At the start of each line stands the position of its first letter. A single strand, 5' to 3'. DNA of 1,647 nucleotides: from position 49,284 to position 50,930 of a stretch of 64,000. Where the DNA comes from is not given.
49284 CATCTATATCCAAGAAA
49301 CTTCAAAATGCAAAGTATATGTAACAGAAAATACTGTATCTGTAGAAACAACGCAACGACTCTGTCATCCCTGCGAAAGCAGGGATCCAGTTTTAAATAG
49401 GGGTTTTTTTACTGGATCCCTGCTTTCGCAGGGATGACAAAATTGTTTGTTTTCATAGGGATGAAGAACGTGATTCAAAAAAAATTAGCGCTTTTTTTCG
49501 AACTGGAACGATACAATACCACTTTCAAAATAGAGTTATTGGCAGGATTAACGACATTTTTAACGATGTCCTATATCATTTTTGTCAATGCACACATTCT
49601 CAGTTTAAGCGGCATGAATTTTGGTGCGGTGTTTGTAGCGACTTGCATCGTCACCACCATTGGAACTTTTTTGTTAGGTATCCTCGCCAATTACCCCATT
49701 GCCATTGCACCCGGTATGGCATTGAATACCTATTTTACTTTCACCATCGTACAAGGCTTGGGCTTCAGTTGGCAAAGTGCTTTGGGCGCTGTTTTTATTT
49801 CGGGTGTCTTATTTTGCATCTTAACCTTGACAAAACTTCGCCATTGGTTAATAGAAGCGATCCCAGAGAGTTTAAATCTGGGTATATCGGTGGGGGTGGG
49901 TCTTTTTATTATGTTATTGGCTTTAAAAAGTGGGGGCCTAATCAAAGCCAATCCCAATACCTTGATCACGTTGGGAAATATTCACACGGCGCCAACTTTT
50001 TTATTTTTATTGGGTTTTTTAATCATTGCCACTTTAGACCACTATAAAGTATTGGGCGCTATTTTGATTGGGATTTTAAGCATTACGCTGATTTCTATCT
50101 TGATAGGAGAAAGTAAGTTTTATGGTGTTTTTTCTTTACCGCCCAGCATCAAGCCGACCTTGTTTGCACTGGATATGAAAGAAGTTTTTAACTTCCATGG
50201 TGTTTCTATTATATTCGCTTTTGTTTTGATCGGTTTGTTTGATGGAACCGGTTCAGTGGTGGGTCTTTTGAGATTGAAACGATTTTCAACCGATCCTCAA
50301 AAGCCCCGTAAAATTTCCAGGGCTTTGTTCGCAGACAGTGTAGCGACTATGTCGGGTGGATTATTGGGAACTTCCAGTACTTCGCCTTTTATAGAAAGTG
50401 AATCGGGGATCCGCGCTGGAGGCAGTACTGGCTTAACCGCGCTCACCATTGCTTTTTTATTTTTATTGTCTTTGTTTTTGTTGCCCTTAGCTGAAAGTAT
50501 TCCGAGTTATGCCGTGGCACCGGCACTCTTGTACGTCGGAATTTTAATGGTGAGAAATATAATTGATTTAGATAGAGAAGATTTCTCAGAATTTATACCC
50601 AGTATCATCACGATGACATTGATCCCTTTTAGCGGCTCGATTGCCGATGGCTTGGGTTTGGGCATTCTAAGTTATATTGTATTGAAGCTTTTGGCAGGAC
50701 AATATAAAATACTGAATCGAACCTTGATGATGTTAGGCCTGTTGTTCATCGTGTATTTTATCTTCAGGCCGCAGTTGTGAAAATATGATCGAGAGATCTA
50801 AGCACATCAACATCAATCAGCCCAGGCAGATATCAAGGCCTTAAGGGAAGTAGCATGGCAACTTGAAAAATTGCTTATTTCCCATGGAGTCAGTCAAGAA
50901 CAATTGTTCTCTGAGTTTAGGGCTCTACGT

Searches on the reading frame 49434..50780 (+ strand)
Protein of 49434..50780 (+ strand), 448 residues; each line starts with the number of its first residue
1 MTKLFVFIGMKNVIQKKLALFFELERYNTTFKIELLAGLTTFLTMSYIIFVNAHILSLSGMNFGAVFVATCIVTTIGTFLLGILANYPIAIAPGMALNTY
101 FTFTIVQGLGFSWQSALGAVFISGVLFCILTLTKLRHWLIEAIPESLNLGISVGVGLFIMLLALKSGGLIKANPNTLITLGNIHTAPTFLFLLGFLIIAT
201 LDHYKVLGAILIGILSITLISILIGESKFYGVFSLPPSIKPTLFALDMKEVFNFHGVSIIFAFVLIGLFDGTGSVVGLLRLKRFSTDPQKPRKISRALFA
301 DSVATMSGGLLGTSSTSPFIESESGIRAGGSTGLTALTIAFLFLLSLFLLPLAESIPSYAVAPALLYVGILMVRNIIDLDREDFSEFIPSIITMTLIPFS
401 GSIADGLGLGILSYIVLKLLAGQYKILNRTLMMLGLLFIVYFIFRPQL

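Call 56: search_protein_families(library=pfam, proteins=[window:49434-50780:+], max_evalue=0.00001)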
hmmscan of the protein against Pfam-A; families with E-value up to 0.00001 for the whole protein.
window:49434-50780:+ (448 aa): 1 family
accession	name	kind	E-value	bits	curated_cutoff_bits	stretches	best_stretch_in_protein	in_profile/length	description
PF00860.26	Xan_ur_permease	-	8.7e-46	156.8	27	1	34-397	3-377/389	Permease family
